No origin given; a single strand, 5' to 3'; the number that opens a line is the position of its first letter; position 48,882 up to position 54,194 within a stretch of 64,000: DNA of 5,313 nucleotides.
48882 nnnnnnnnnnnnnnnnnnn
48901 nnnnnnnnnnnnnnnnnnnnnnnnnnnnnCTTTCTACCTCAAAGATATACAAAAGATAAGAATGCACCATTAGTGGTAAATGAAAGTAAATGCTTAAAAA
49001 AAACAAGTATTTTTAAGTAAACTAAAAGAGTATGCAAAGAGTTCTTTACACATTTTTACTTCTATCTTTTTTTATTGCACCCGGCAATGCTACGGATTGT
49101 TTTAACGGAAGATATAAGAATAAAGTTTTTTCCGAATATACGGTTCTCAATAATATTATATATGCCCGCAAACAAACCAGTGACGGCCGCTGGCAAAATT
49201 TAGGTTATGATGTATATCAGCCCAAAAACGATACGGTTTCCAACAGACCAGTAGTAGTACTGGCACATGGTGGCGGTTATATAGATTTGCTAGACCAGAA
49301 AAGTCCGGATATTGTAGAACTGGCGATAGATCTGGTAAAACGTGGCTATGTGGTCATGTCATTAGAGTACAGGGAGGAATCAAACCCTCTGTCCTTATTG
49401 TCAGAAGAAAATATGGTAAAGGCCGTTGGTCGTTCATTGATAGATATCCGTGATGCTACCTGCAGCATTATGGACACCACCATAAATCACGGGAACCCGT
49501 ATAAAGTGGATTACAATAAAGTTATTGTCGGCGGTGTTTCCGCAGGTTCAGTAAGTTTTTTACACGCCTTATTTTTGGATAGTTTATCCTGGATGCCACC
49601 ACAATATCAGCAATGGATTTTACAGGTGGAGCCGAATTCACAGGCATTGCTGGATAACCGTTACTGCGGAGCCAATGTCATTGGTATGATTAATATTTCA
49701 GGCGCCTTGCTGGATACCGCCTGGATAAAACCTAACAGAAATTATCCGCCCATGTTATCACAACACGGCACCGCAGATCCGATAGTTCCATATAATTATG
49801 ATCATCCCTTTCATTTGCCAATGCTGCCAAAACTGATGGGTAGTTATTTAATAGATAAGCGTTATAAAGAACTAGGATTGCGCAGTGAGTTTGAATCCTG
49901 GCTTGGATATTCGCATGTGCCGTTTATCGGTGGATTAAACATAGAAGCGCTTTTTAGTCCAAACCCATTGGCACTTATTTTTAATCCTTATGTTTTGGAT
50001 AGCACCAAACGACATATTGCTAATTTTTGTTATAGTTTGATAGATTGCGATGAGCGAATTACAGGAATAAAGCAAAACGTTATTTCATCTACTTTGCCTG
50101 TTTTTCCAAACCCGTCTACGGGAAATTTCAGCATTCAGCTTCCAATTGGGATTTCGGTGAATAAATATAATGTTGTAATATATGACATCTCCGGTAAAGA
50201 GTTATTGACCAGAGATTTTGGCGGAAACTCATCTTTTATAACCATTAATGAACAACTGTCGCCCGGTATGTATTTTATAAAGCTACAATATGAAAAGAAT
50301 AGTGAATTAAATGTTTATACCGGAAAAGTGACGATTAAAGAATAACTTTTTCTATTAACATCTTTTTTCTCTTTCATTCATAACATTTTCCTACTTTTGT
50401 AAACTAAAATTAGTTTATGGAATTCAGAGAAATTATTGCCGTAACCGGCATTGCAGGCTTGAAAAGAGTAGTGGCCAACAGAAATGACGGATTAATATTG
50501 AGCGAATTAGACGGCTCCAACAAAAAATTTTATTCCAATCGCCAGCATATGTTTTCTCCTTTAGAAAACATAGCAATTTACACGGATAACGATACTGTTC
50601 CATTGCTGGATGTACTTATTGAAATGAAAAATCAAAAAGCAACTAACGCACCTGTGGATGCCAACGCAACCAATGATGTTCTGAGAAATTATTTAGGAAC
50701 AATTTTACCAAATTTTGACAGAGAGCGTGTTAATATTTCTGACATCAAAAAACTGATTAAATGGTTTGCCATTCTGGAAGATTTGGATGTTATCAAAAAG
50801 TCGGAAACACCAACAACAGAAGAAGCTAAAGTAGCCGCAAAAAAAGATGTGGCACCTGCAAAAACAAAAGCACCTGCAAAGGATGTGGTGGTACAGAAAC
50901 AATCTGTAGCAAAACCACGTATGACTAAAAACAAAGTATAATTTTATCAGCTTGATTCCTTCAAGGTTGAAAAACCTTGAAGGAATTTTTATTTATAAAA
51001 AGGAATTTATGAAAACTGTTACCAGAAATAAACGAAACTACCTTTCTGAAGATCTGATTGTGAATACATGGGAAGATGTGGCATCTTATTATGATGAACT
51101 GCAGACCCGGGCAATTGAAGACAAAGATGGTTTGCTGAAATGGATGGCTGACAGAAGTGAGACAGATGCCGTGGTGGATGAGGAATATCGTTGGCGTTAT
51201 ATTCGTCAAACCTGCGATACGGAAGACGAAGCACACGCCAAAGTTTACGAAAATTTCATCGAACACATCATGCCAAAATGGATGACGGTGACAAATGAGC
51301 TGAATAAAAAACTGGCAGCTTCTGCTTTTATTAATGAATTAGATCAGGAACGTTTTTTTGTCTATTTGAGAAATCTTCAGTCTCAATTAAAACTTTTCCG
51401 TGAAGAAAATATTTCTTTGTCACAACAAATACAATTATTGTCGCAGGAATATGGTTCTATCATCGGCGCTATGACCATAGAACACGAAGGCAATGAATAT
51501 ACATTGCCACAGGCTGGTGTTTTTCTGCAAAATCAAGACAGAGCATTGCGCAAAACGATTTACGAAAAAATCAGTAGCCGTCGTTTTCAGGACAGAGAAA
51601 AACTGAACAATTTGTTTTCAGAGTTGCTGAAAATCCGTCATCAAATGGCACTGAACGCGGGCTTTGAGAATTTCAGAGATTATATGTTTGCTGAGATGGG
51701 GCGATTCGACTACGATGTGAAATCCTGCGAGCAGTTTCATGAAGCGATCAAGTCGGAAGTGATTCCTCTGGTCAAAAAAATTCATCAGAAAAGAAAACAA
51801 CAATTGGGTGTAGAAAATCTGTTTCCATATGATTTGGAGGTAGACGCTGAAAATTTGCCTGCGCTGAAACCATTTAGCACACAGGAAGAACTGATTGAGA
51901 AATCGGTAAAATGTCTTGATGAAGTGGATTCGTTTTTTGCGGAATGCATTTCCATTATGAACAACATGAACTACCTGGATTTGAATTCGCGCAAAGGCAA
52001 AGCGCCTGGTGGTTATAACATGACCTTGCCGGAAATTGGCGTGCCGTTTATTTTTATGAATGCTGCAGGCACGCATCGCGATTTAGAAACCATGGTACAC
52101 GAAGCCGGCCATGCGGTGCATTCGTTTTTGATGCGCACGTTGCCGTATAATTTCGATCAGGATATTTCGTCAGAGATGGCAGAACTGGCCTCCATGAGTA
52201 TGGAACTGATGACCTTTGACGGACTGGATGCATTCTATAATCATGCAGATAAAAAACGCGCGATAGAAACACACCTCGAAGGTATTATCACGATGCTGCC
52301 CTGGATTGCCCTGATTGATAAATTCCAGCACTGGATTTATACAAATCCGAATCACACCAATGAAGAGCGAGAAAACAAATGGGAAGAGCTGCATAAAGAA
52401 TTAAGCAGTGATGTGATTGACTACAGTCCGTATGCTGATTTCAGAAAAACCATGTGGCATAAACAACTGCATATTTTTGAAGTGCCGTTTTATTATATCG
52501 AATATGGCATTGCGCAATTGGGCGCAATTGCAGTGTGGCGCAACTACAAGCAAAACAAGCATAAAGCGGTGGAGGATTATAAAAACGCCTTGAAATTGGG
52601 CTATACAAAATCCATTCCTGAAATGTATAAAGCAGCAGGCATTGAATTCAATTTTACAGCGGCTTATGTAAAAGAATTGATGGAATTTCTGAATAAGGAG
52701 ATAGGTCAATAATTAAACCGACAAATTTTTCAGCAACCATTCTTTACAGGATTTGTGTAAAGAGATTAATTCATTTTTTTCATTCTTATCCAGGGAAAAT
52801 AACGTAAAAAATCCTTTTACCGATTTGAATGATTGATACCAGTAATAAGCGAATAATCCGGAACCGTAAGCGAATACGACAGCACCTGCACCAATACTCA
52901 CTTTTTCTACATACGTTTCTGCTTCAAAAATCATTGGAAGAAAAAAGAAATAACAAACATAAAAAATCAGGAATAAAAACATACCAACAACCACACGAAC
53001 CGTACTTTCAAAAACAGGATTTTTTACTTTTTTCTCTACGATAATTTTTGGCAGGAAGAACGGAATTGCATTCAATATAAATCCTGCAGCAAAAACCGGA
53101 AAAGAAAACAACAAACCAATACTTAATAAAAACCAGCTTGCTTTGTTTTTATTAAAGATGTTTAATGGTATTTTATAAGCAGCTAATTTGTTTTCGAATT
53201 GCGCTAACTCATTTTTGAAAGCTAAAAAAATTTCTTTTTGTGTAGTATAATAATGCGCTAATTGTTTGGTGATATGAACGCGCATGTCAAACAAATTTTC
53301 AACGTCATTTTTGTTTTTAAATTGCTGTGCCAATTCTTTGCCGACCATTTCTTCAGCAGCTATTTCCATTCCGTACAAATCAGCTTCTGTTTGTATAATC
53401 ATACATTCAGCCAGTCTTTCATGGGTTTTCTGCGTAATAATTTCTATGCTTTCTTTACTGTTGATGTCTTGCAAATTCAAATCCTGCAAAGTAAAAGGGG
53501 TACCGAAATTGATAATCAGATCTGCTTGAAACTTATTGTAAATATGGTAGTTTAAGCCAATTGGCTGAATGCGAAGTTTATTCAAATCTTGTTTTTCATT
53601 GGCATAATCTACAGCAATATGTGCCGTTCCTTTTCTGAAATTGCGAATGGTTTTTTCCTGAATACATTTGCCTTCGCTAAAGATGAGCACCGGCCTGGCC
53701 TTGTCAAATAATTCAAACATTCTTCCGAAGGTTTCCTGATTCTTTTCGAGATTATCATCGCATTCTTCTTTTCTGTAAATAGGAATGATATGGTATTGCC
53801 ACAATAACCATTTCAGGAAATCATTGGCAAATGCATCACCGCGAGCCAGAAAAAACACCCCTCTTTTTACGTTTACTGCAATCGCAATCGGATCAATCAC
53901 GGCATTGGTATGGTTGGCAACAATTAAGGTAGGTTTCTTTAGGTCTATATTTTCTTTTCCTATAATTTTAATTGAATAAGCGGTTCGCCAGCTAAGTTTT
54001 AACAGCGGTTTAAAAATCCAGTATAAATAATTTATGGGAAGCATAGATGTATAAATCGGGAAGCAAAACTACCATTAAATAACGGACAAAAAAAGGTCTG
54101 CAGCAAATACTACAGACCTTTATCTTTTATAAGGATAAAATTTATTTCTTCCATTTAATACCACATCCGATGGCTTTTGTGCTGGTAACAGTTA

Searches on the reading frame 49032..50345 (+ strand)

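Call 44: search_protein_families(library=pfam, proteins=[window:49032-50345:+])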
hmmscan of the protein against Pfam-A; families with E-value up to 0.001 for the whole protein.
window:49032-50345:+ (437 aa): 2 families
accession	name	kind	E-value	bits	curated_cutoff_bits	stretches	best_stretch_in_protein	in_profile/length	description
PF20434.5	BD-FAE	-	2.6e-13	50.4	26.8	1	60-173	2-100/215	BD-FAE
PF18962.6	Por_Secre_tail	-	1.4e-10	41.8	27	1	357-424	1-68/75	Secretion system C-terminal sorting domain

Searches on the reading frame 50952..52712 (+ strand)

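Call 79: search_protein_families(library=pfam, proteins=[window:50952-52712:+])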
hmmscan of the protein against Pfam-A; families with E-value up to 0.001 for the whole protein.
window:50952-52712:+ (586 aa): 1 family
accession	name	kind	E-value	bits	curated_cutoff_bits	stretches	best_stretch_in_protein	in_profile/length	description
PF01432.26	Peptidase_M3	-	9e-54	183.9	27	1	191-576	2-455/457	Peptidase family M3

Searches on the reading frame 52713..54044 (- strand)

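Call 44: search_protein_families(library=pfam, proteins=[window:52713-54044:-])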
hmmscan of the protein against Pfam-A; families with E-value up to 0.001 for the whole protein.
window:52713-54044:- (443 aa): 1 family
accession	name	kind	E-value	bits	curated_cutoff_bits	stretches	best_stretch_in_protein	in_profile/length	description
PF01553.26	Acyltransferase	-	3.9e-19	69.2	23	1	25-163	2-130/132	Acyltransferase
